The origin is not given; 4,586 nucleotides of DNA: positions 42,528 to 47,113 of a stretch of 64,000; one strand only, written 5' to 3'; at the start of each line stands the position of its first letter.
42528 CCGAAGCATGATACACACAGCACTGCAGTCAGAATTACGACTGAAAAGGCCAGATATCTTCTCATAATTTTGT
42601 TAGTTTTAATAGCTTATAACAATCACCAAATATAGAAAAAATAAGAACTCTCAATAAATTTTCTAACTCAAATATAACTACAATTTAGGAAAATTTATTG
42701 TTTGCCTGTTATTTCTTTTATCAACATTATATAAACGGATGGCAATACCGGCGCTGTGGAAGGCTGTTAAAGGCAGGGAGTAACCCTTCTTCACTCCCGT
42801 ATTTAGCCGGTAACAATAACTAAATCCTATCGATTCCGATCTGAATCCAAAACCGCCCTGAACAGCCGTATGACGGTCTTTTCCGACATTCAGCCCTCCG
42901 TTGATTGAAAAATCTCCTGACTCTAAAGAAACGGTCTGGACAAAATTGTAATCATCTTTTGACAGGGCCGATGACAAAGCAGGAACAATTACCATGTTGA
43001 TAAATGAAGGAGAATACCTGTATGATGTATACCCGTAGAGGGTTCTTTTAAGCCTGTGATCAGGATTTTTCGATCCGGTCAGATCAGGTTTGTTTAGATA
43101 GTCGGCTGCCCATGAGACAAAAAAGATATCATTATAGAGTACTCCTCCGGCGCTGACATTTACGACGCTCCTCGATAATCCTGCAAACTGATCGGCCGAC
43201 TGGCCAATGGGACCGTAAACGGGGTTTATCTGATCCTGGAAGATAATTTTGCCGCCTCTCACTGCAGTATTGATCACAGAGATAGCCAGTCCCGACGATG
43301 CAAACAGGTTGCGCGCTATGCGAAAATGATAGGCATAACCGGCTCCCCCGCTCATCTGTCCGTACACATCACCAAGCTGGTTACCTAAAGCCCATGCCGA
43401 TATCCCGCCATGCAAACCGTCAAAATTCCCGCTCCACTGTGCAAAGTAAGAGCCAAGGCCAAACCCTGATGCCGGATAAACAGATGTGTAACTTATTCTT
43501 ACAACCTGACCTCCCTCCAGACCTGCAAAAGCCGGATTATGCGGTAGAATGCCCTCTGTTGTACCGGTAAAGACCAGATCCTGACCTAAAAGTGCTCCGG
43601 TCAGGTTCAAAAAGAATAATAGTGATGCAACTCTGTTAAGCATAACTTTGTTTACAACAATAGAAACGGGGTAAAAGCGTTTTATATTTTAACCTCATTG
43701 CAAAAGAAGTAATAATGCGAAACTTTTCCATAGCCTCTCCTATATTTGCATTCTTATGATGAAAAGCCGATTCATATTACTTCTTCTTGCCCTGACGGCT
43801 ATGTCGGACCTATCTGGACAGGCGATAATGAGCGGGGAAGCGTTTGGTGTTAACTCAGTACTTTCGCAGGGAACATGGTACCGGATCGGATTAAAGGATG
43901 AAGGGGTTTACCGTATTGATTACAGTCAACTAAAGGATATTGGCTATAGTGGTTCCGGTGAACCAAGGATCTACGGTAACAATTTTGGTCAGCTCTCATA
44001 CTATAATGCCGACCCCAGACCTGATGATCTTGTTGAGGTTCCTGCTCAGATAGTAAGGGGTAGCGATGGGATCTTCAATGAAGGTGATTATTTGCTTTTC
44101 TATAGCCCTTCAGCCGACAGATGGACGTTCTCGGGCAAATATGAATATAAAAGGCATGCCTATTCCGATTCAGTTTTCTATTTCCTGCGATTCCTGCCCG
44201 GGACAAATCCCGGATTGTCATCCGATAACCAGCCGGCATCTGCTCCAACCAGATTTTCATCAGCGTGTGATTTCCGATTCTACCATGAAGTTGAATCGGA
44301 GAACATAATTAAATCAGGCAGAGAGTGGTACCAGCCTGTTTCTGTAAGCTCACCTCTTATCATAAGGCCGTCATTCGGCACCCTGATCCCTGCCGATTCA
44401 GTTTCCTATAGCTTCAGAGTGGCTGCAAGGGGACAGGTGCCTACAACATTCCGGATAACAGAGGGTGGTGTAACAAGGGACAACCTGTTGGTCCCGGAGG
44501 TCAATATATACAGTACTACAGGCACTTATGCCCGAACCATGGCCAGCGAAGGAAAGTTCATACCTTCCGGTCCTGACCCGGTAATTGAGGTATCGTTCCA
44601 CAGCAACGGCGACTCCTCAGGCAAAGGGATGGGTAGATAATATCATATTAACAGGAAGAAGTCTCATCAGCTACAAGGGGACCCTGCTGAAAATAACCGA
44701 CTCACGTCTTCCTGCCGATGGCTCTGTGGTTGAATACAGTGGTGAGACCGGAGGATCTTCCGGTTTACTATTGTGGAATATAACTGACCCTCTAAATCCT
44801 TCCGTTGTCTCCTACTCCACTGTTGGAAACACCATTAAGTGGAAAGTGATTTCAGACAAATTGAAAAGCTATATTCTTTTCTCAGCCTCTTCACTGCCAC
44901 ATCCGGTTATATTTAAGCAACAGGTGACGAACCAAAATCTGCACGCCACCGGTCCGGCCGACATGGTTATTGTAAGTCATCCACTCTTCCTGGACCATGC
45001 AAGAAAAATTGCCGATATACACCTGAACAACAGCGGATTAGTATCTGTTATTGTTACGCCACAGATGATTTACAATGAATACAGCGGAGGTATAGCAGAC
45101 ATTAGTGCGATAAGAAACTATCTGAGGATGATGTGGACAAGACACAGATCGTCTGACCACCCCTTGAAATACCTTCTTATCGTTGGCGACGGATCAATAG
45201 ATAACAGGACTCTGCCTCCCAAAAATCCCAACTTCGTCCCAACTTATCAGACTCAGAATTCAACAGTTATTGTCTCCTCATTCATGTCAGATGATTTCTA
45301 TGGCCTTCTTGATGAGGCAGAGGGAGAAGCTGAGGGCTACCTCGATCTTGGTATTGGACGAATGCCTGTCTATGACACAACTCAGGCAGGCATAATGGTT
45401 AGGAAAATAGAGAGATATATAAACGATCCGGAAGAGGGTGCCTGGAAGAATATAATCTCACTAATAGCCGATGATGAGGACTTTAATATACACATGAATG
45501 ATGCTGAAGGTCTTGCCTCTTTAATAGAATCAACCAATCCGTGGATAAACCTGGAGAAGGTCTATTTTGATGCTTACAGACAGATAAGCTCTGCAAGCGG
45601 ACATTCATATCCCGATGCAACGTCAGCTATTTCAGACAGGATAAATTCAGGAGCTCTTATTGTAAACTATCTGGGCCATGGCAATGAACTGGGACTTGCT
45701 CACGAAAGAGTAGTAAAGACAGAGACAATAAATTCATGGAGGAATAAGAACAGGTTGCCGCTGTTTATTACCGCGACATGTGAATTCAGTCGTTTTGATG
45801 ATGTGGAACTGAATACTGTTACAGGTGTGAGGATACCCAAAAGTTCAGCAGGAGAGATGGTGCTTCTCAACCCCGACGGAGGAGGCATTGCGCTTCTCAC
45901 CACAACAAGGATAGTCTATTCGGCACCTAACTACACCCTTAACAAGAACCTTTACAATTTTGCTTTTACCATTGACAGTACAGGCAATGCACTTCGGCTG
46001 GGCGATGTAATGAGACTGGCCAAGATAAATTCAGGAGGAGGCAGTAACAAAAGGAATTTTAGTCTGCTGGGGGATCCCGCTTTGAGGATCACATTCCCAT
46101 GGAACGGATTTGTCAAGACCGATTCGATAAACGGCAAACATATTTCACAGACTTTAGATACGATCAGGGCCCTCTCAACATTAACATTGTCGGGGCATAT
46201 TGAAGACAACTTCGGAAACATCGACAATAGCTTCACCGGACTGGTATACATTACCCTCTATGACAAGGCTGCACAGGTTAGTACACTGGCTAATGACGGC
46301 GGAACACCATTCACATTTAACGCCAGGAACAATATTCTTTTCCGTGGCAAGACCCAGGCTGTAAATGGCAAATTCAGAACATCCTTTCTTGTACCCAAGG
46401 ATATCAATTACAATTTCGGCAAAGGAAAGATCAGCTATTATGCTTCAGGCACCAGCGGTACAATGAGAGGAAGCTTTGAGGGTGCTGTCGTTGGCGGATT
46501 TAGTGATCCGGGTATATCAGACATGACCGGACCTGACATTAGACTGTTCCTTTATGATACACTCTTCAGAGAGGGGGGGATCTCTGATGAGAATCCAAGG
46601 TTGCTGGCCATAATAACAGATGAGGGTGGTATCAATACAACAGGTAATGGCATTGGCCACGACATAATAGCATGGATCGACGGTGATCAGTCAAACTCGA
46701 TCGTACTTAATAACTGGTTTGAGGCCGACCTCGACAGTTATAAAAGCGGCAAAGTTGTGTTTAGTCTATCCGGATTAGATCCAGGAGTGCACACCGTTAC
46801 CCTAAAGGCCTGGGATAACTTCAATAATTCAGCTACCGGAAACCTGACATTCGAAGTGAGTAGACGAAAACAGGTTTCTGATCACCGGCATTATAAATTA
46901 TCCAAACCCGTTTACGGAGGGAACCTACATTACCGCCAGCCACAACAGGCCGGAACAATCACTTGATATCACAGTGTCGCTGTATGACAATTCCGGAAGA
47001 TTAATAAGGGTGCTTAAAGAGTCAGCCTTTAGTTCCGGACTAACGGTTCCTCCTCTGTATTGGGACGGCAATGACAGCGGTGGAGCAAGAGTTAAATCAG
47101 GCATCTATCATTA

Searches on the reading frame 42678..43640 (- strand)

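Call 102: search_protein_families(library=pfam, proteins=[window:42678-43640:-], max_evalue=0.00001)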
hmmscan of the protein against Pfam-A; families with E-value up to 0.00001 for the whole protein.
window:42678-43640:- (320 aa): 1 family
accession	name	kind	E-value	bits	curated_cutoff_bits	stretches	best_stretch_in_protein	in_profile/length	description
PF11751.14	PorP_SprF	-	6.1e-18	65.8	22.3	1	33-283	18-258/273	Type IX secretion system membrane protein PorP/SprF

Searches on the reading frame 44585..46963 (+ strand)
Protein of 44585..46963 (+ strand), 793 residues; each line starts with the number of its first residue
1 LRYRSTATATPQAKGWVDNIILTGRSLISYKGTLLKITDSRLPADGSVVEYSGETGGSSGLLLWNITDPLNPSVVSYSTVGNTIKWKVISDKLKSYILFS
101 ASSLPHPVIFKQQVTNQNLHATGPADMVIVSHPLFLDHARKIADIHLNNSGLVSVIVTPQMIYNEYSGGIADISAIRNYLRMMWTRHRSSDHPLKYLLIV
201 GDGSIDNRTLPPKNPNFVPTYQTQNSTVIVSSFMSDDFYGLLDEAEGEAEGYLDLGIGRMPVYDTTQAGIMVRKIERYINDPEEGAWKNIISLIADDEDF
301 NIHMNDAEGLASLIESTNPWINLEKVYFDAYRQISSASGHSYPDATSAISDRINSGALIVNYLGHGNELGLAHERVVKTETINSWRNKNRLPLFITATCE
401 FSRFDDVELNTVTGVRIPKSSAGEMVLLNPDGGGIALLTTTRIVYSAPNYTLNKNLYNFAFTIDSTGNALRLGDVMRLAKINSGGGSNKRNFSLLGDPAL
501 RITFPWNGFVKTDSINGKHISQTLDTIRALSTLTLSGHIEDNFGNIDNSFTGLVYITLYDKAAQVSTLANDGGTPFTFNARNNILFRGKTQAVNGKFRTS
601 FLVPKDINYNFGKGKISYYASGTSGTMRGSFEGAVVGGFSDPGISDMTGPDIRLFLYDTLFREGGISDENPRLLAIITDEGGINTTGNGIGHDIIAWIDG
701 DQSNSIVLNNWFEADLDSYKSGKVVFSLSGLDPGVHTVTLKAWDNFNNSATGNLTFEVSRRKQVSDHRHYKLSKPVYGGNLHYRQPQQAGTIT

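Call 70: search_protein_families(library=pfam, proteins=[window:44585-46963:+], max_evalue=0.00001)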
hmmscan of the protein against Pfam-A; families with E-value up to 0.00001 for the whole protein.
window:44585-46963:+ (793 aa): 1 family
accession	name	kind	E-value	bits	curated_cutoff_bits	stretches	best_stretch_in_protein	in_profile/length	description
PF01364.23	Peptidase_C25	-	9.2e-100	334.9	23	1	127-502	1-374/374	Peptidase family C25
